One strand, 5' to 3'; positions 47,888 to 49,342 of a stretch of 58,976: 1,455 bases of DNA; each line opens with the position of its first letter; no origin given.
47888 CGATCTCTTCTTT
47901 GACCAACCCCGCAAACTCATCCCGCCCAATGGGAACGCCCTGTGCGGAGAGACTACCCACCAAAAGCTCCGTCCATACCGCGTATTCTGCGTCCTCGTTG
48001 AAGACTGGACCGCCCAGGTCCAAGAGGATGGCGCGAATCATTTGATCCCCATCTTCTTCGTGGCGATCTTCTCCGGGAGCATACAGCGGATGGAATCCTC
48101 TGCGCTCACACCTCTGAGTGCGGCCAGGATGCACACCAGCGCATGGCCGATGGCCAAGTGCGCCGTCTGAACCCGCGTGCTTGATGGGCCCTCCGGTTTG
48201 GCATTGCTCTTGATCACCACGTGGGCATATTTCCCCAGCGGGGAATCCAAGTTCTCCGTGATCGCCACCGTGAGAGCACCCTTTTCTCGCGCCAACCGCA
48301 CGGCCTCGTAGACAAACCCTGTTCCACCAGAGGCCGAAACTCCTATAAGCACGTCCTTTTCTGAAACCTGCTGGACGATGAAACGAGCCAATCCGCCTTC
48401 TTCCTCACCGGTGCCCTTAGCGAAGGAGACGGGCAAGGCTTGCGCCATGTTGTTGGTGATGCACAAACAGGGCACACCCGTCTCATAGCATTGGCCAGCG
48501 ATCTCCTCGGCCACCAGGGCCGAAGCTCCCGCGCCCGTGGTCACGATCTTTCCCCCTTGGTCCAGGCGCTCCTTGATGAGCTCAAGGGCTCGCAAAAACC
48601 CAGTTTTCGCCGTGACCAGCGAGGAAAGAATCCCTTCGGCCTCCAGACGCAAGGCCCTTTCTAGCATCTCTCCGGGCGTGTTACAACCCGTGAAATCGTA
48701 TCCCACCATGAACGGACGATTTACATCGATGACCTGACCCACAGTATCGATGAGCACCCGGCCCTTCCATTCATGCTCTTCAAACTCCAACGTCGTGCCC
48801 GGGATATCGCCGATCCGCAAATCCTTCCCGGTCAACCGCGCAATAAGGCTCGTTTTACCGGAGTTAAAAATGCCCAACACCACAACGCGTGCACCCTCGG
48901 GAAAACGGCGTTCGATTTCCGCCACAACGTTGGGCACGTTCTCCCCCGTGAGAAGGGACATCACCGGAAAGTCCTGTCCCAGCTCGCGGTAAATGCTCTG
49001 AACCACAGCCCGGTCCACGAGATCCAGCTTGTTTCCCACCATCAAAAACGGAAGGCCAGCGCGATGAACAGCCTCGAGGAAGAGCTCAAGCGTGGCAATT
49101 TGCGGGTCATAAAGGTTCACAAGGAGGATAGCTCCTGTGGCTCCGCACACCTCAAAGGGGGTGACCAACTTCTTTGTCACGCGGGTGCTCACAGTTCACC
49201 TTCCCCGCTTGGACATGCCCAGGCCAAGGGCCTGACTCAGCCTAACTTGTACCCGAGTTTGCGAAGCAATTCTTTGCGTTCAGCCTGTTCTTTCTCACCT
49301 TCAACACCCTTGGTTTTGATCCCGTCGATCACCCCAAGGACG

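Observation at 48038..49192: Circularly permuted GTPase fused to a MurQ-like SIS phosphosugar-binding domain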

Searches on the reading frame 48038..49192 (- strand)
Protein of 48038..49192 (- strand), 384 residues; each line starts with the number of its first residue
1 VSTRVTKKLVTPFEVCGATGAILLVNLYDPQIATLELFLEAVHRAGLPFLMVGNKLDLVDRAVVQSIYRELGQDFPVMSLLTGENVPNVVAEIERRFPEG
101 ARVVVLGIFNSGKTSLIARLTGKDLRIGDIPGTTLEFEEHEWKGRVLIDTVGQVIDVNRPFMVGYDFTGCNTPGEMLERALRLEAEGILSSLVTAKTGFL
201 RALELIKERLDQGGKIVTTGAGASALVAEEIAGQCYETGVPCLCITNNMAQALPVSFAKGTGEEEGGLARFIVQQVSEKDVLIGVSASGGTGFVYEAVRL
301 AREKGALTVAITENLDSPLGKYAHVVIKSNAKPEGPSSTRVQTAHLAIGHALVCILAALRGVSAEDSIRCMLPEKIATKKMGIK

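Call 3: search_protein_families(library=pfam, proteins=[window:48038-49192:-], max_evalue=0.1)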
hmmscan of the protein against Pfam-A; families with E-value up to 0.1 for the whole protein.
window:48038-49192:- (384 aa): 11 families
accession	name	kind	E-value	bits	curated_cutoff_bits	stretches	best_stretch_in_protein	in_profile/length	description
PF13580.11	SIS_2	-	1.3e-13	51.6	27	1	188-312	9-137/138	SIS domain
PF01380.27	SIS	-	2e-13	50.7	25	1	272-353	47-129/131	SIS domain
PF01926.29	MMR_HSR1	-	9e-11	42.3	21.9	1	102-154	1-57/113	50S ribosome-binding GTPase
PF02421.24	FeoB_N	-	7.3e-06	26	27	1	102-143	2-43/156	Ferrous iron transport protein B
PF03193.22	RsgA_GTPase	-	1.1e-05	25.8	30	1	21-132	26-139/174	RsgA GTPase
PF00009.33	GTP_EFTU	-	0.0013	18.7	26.5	0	19-83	94-158/188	Elongation factor Tu GTP binding domain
PF00025.27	Arf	-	0.0033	17.4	22.3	0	100-132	14-45/174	ADP-ribosylation factor family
PF00071.28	Ras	-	0.0062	16.6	21.6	0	42-95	100-158/162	Ras family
PF00350.29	Dynamin_N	-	0.013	16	27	1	103-133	1-32/168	Dynamin family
PF03029.23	ATP_bind_1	-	0.064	13.5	27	0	9-65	114-172/240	Conserved hypothetical ATP binding protein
PF05783.17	DLIC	-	0.095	12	19.7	0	94-123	19-48/471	Dynein light intermediate chain (DLIC)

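Call 4: search_protein_families(library=ncbifam, proteins=[window:48038-49192:-], max_evalue=0.1)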
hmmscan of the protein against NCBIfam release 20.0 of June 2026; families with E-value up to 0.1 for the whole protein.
window:48038-49192:- (384 aa): 42 families (the best 25 are shown)
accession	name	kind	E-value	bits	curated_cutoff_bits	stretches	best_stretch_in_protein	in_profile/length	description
NF003915.0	PRK05441.1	subfamily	3e-17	62.6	168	1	190-340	39-194/300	N-acetylmuramic acid 6-phosphate etherase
NF009222.0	PRK12570.1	subfamily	3.5e-17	62.2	255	1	201-342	57-203/307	N-acetylmuramic acid 6-phosphate etherase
TIGR00274.1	TIGR00274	equivalog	2.9e-13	49.5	302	1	199-342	43-191/291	N-acetylmuramic acid 6-phosphate etherase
NF008458.0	PRK11337.1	equivalog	2.2e-11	43.3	378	1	276-332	186-242/293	MurR/RpiR family transcriptional regulator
TIGR03127.2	RuMP_HxlB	equivalog_domain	9.5e-11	41.9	160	1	274-338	68-132/178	6-phospho-3-hexuloisomerase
TIGR00441.1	gmhA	equivalog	2e-10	40.9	209.45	1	204-354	2-151/154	D-sedoheptulose 7-phosphate isomerase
NF001628.0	PRK00414.1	equivalog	5.3e-10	39.2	265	1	201-356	32-186/192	D-sedoheptulose 7-phosphate isomerase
TIGR00231.1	small_GTP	domain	1e-09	38.4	42.5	1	101-154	4-64/164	GTP-binding protein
NF002805.0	PRK02947.1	subfamily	2.8e-09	36.5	135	1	194-313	21-142/247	sugar isomerase domain-containing protein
TIGR00393.1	kpsF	subfamily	1.2e-08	34.8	203.7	1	214-368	1-141/268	KpsF/GutQ family sugar-phosphate isomerase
NF003255.0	PRK04213.1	equivalog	1.5e-08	34.3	164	1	99-152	8-61/204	GTP-binding protein EngB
NF040776.2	AlsR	equivalog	6.8e-08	31.8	400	1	274-332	172-230/279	transcriptional repressor AlsR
TIGR03597.1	GTPase_YqeH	equivalog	1.7e-07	30.8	297.4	1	46-154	91-216/361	ribosome biogenesis GTPase YqeH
TIGR01135.1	glmS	equivalog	1.9e-07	30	418.05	1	274-367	334-428/607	glutamine--fructose-6-phosphate transaminase (isomerizing)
NF008581.0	PRK11543.1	equivalog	2.3e-07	30.2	481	1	198-370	30-185/321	arabinose-5-phosphate isomerase GutQ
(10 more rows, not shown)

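Call 5: find_homologous_proteins(query=window:48038-49192:-, max_evalue=0.001)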
Query window:48038-49192:- (384 aa): 494 proteins with E <= 0.001 among 8000 candidates; the best 120 are listed.
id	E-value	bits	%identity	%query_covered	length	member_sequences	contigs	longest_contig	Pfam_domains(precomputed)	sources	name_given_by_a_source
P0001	1.7e-219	746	87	100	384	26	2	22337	PF01380.28,PF01926.30,PF13580.12,PF02421.25,PF00009.34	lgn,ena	-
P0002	3.8e-218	742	88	100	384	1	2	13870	PF01380.28,PF01926.30,PF13580.12,PF02421.25,PF00009.34,PF03193.23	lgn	-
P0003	4.3e-213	725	86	99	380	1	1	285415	PF01380.28,PF01926.30,PF13580.12,PF00025.28,PF02421.25,PF03193.23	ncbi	ncbi:MAG: SIS domain-containing protein [Candidatus Bipolaricaulaceae bacterium]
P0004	5.0e-212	722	86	99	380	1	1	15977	PF01380.28,PF01926.30,PF13580.12,PF00025.28,PF02421.25,PF03193.23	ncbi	ncbi:MAG: SIS domain-containing protein [Candidatus Bipolaricaulaceae bacterium]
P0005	1.4e-211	720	85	100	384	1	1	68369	PF01380.28,PF01926.30,PF13580.12,PF02421.25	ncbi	-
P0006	1.3e-206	704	84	100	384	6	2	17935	PF01380.28,PF01926.30,PF13580.12,PF00025.28,PF02421.25,PF03193.23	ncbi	-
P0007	1.4e-204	697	84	100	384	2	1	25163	PF01380.28,PF01926.30,PF13580.12,PF02421.25,PF03193.23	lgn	-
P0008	3.2e-204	696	83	100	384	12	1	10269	PF01380.28,PF01926.30,PF13580.12,PF02421.25,PF03193.23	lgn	-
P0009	1.3e-200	684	83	98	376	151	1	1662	PF01380.28,PF01926.30,PF13580.12,PF02421.25,PF03193.23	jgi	-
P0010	4.6e-197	673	80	100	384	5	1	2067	PF01380.28,PF01926.30,PF13580.12,PF02421.25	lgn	-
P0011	6.0e-189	646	77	100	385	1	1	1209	PF01380.28,PF01926.30,PF13580.12,PF02421.25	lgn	-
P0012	2.1e-188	644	77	100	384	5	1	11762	PF01380.28,PF01926.30,PF13580.12,PF02421.25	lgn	-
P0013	4.5e-186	636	76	100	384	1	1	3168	PF01380.28,PF01926.30,PF13580.12,PF02421.25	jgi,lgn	-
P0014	5.4e-186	636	76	100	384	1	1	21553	PF01380.28,PF01926.30,PF13580.12,PF02421.25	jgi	jgi:D-arabinose 5-phosphate isomerase GutQ/GTP-binding protein EngB required for normal cell divisio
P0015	1.1e-185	635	77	100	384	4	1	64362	PF01380.28,PF01926.30,PF13580.12,PF02421.25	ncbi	-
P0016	1.9e-185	634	76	100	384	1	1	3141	PF01380.28,PF01926.30,PF13580.12,PF02421.25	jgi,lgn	-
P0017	4.3e-185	633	77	100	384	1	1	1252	PF01380.28,PF01926.30,PF13580.12,PF02421.25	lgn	-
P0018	2.0e-184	631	75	100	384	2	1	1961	PF01380.28,PF01926.30,PF13580.12,PF02421.25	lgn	-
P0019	1.1e-183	629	75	100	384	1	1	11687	PF01380.28,PF01926.30,PF13580.12,PF02421.25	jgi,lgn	-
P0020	2.4e-183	628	75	100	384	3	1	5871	PF01380.28,PF01926.30,PF13580.12,PF02421.25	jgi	-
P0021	5.4e-182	623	75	100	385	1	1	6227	PF01380.28,PF01926.30,PF13580.12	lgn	-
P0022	1.4e-165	569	82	82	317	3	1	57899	PF01380.28,PF01926.30,PF13580.12,PF02421.25,PF03193.23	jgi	jgi:GTP-binding protein EngB required for normal cell division/phosphoheptose isomerase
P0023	1.7e-164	565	67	100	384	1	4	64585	PF01380.28,PF01926.30,PF13580.12,PF02421.25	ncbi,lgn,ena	-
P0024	7.8e-164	563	67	100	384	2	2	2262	PF01380.28,PF01926.30,PF13580.12,PF02421.25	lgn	-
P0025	1.2e-163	563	68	100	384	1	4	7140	PF01380.28,PF01926.30,PF13580.12,PF02421.25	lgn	-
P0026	4.9e-163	561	67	100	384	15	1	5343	PF01380.28,PF01926.30,PF13580.12,PF02421.25,PF00009.34,PF03193.23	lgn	-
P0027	1.6e-160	552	65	100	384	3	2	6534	PF01380.28,PF01926.30,PF13580.12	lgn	-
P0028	1.3e-159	549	66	100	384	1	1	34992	PF01380.28,PF01926.30,PF13580.12,PF02421.25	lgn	-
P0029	1.7e-159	549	65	100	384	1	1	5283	PF01380.28,PF01926.30,PF13580.12,PF02421.25,PF00009.34,PF03193.23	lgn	-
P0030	1.1e-158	546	66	100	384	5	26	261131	PF01380.28,PF01926.30,PF13580.12,PF02421.25,PF03193.23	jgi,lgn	-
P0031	2.9e-157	542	65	100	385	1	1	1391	PF01380.28,PF01926.30,PF13580.12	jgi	-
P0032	1.1e-156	540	63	100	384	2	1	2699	PF01380.28,PF01926.30,PF13580.12,PF02421.25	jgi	jgi:D-arabinose 5-phosphate isomerase GutQ/GTP-binding protein EngB required for normal cell divisio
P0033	1.2e-156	540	65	100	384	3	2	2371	PF01380.28,PF01926.30,PF13580.12,PF02421.25,PF00009.34,PF03193.23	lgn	-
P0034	5.8e-156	537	66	100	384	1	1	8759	PF01380.28,PF01926.30,PF13580.12,PF02421.25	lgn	-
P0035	3.7e-155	535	64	100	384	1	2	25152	PF01380.28,PF01926.30,PF13580.12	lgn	-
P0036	5.4e-154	531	63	100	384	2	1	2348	PF01380.28,PF01926.30,PF13580.12,PF02421.25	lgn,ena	-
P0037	7.5e-154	530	64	100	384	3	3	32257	PF01380.28,PF01926.30,PF13580.12,PF02421.25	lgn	-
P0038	8.1e-154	530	63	100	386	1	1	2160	PF01380.28,PF01926.30,PF13580.12,PF02421.25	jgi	jgi:D-arabinose 5-phosphate isomerase GutQ/GTP-binding protein EngB required for normal cell divisio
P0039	4.2e-153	528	63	100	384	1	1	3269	PF01380.28,PF01926.30,PF13580.12,PF02421.25,PF03193.23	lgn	-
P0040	6.0e-153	528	64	100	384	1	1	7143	PF01380.28,PF01926.30,PF13580.12,PF02421.25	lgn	-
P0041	9.0e-153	527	63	100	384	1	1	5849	PF01380.28,PF01926.30,PF13580.12,PF02421.25,PF03193.23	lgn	-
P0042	1.7e-152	526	63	98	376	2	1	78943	PF01380.28,PF01926.30,PF13580.12,PF02421.25,PF03193.23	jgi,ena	-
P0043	3.3e-152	525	64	100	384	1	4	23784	PF01380.28,PF01926.30,PF13580.12,PF02421.25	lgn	-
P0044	4.1e-152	525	64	100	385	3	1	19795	PF01380.28,PF01926.30,PF13580.12,PF02421.25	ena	-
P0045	6.8e-152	524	63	100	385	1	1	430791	PF01380.28,PF01926.30,PF13580.12,PF02421.25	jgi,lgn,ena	-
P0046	8.0e-152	524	63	100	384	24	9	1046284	PF01380.28,PF01926.30,PF13580.12,PF02421.25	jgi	jgi:D-arabinose 5-phosphate isomerase GutQ/GTP-binding protein EngB required for normal cell divisio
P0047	3.6e-151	522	63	100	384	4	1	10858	PF01380.28,PF01926.30,PF13580.12,PF02421.25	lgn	-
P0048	9.4e-150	517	62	100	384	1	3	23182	PF01380.28,PF01926.30,PF13580.12,PF02421.25,PF03193.23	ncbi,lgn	-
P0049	5.6e-148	511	63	100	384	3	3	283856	PF01380.28,PF01926.30,PF13580.12,PF02421.25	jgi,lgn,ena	jgi:D-arabinose 5-phosphate isomerase GutQ/GTP-binding protein EngB required for normal cell divisio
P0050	6.1e-148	511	96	64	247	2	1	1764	PF01380.28,PF13580.12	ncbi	ncbi:MAG: MurR/RpiR family transcriptional regulator, partial [Candidatus Bipolaricaulaceae bacteriu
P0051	5.4e-146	505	64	94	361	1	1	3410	PF01380.28,PF01926.30,PF13580.12,PF02421.25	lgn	-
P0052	2.1e-145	503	63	100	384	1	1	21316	PF01380.28,PF01926.30,PF13580.12,PF02421.25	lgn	-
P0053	1.9e-139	483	59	100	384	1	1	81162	PF01380.28,PF01926.30,PF13580.12,PF02421.25,PF03193.23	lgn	-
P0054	3.0e-138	479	59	100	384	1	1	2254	PF01380.28,PF01926.30,PF13580.12,PF02421.25,PF03193.23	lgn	-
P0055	7.7e-138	478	60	100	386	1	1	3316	PF01380.28,PF01926.30,PF13580.12,PF02421.25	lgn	-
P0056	2.8e-137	476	65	89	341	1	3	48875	PF01380.28,PF01926.30,PF13580.12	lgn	-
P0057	6.8e-137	475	59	100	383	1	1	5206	PF01380.28,PF01926.30,PF13580.12,PF00025.28,PF02421.25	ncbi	ncbi:MAG: SIS domain-containing protein [Microgenomates group bacterium]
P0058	7.3e-136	471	58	100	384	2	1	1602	PF01380.28,PF01926.30,PF13580.12,PF00025.28,PF02421.25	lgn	-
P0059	1.1e-135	471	59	100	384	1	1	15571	PF01380.28,PF01926.30,PF13580.12,PF02421.25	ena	-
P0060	2.3e-135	470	58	100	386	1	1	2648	PF01380.28,PF01926.30,PF13580.12,PF02421.25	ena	-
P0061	3.1e-135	469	57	99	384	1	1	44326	PF01380.28,PF01926.30,PF13580.12,PF02421.25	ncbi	-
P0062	4.5e-135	469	57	100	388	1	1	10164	PF01380.28,PF01926.30,PF13580.12,PF02421.25,PF00009.34,PF03193.23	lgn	-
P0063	8.2e-135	468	58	100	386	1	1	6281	PF01380.28,PF01926.30,PF13580.12,PF02421.25,PF03193.23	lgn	-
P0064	1.2e-134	467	56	99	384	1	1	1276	PF01380.28,PF01926.30,PF13580.12,PF02421.25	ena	-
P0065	2.1e-134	466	57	99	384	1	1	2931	PF01380.28,PF01926.30,PF13580.12,PF02421.25,PF00009.34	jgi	jgi:D-arabinose 5-phosphate isomerase GutQ/GTP-binding protein EngB required for normal cell divisio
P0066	2.7e-134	466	57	100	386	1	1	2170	PF01380.28,PF01926.30,PF13580.12,PF02421.25,PF00009.34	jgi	-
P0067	4.7e-134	465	57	100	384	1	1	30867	PF01380.28,PF01926.30,PF13580.12,PF00025.28,PF02421.25,PF00009.34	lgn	-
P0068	6.7e-134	465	56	99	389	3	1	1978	PF01380.28,PF01926.30,PF13580.12,PF02421.25,PF00009.34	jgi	-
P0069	1.2e-133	464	55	99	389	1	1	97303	PF01380.28,PF01926.30,PF13580.12,PF02421.25,PF03193.23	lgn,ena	-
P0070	1.4e-133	464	56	100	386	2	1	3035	PF01380.28,PF01926.30,PF13580.12,PF00025.28,PF02421.25,PF03193.23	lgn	-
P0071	2.4e-133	463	55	99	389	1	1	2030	PF01380.28,PF01926.30,PF13580.12,PF02421.25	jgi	jgi:D-arabinose 5-phosphate isomerase GutQ/GTP-binding protein EngB required for normal cell divisio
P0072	2.4e-133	463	56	99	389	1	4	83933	PF01380.28,PF01926.30,PF13580.12,PF02421.25,PF03193.23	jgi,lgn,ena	-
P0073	3.1e-133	463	55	99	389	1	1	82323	PF01380.28,PF01926.30,PF13580.12,PF02421.25,PF03193.23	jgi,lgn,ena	-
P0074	3.4e-133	463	60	100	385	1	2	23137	PF01380.28,PF01926.30,PF13580.12,PF02421.25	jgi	jgi:D-arabinose 5-phosphate isomerase GutQ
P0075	7.8e-133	461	55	99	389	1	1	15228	PF01380.28,PF01926.30,PF13580.12,PF02421.25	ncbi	-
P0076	1.2e-132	461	58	100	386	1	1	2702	PF01380.28,PF01926.30,PF13580.12,PF02421.25,PF00009.34,PF03193.23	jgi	-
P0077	1.3e-132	461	56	99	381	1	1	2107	PF01380.28,PF01926.30,PF13580.12,PF02421.25,PF03193.23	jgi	jgi:D-arabinose 5-phosphate isomerase GutQ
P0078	1.3e-132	461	70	80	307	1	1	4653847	PF01380.28,PF01926.30,PF13580.12,PF02421.25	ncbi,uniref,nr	ncbi:SIS domain-containing protein [Methylobacter sp. YRD-M1]|uniref:SIS domain-containing protein n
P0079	1.6e-132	460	56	99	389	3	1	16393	PF01380.28,PF01926.30,PF13580.12,PF02421.25,PF00009.34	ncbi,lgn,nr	ncbi:MAG: SIS domain-containing protein [Parcubacteria group bacterium]|nr:SIS domain-containing pro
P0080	2.8e-132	460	57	100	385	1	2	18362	PF01380.28,PF01926.30,PF13580.12,PF02421.25,PF00009.34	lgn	-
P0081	5.3e-132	459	59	100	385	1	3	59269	PF01380.28,PF01926.30,PF13580.12,PF02421.25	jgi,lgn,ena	-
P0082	6.8e-132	458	55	99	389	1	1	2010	PF01380.28,PF01926.30,PF13580.12,PF02421.25,PF03193.23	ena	-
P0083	1.1e-131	458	56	99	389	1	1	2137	PF01380.28,PF01926.30,PF13580.12,PF02421.25,PF00009.34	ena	-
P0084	1.1e-131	458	58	100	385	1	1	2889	PF01380.28,PF01926.30,PF13580.12,PF02421.25,PF00009.34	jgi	jgi:D-arabinose 5-phosphate isomerase GutQ/GTP-binding protein EngB required for normal cell divisio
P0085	1.3e-131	457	55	99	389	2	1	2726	PF01380.28,PF01926.30,PF13580.12,PF02421.25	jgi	jgi:D-arabinose 5-phosphate isomerase GutQ/GTP-binding protein EngB required for normal cell divisio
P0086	1.4e-131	457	58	100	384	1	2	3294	PF01380.28,PF01926.30,PF13580.12,PF02421.25,PF03193.23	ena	-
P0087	2.5e-131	456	56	99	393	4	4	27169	PF01380.28,PF01926.30,PF13580.12,PF02421.25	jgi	jgi:D-arabinose 5-phosphate isomerase GutQ/GTP-binding protein EngB required for normal cell divisio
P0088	4.1e-131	456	56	100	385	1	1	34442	PF01380.28,PF01926.30,PF13580.12,PF02421.25,PF00009.34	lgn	-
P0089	5.8e-131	455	56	100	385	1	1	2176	PF01380.28,PF01926.30,PF13580.12,PF02421.25,PF00009.34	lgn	-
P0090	6.1e-131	455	56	99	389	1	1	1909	PF01380.28,PF01926.30,PF13580.12,PF00025.28,PF02421.25,PF03193.23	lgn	-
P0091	6.6e-131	455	57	100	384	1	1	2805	PF01380.28,PF01926.30,PF13580.12,PF02421.25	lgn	-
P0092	7.6e-131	455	58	100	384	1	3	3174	PF01380.28,PF01926.30,PF13580.12,PF02421.25,PF03193.23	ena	-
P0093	8.5e-131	455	55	99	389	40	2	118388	PF01380.28,PF01926.30,PF13580.12,PF02421.25,PF00009.34,PF03193.23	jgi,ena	-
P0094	1.9e-130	453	58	100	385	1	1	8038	PF01380.28,PF01926.30,PF13580.12,PF02421.25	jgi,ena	-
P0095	2.2e-130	453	57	100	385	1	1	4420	PF01380.28,PF01926.30,PF13580.12,PF02421.25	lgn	-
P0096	3.1e-130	453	57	99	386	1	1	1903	PF01380.28,PF01926.30,PF13580.12,PF02421.25,PF00009.34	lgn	-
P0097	3.1e-130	453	55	100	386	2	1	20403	PF01380.28,PF01926.30,PF13580.12,PF02421.25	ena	-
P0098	9.2e-130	451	57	100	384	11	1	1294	PF01380.28,PF01926.30,PF13580.12,PF02421.25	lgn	-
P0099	1.3e-129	451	56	100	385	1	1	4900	PF01380.28,PF01926.30,PF13580.12,PF02421.25,PF00009.34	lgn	-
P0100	1.3e-129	451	58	100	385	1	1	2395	PF01380.28,PF01926.30,PF13580.12,PF02421.25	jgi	jgi:D-arabinose 5-phosphate isomerase GutQ/GTP-binding protein EngB required for normal cell divisio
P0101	1.6e-129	450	57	100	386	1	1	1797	PF01380.28,PF01926.30,PF13580.12,PF02421.25,PF03193.23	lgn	-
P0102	2.0e-129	450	56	100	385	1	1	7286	PF01380.28,PF01926.30,PF13580.12,PF02421.25,PF00009.34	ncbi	-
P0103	2.2e-129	450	55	100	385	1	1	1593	PF01380.28,PF01926.30,PF13580.12,PF02421.25,PF00009.34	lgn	-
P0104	2.3e-129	450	55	100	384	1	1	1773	PF01380.28,PF01926.30,PF13580.12,PF00025.28,PF02421.25,PF00009.34,PF03193.23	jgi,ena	-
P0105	2.5e-129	450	55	99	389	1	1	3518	PF01380.28,PF01926.30,PF13580.12,PF02421.25,PF00009.34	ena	-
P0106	2.6e-129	450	55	100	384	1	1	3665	PF01380.28,PF01926.30,PF13580.12,PF02421.25,PF03193.23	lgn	-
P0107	4.6e-129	449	57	100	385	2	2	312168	PF01380.28,PF01926.30,PF13580.12,PF02421.25,PF03193.23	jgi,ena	-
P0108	5.0e-129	449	56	100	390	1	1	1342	PF01380.28,PF01926.30,PF13580.12,PF02421.25,PF00009.34,PF03193.23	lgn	-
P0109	5.7e-129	449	54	100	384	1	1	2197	PF01380.28,PF01926.30,PF13580.12,PF00025.28,PF02421.25,PF00009.34,PF03193.23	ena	-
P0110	6.1e-129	449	56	100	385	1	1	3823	PF01380.28,PF01926.30,PF13580.12,PF02421.25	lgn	-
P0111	6.2e-129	448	66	86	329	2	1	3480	PF01380.28,PF01926.30,PF13580.12,PF02421.25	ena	-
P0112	6.9e-129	448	55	100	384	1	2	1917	PF01380.28,PF01926.30,PF13580.12,PF02421.25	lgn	-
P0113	8.3e-129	448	55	100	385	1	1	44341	PF01380.28,PF01926.30,PF13580.12,PF02421.25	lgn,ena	-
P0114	2.0e-128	447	83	65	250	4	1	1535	PF01380.28,PF13580.12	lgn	-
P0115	2.5e-128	447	55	100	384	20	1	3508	PF01380.28,PF01926.30,PF13580.12,PF02421.25,PF03193.23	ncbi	-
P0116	2.5e-128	446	55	100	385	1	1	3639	PF01380.28,PF01926.30,PF13580.12,PF02421.25,PF00009.34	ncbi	-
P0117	2.7e-128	446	57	100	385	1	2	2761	PF01380.28,PF01926.30,PF13580.12,PF02421.25,PF03193.23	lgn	-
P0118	2.9e-128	446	57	100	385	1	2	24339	PF01380.28,PF01926.30,PF13580.12,PF02421.25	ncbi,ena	-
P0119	2.9e-128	446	57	98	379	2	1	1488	PF01380.28,PF01926.30,PF13580.12,PF02421.25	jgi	-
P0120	3.5e-128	446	55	100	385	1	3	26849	PF01380.28,PF01926.30,PF13580.12,PF02421.25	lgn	-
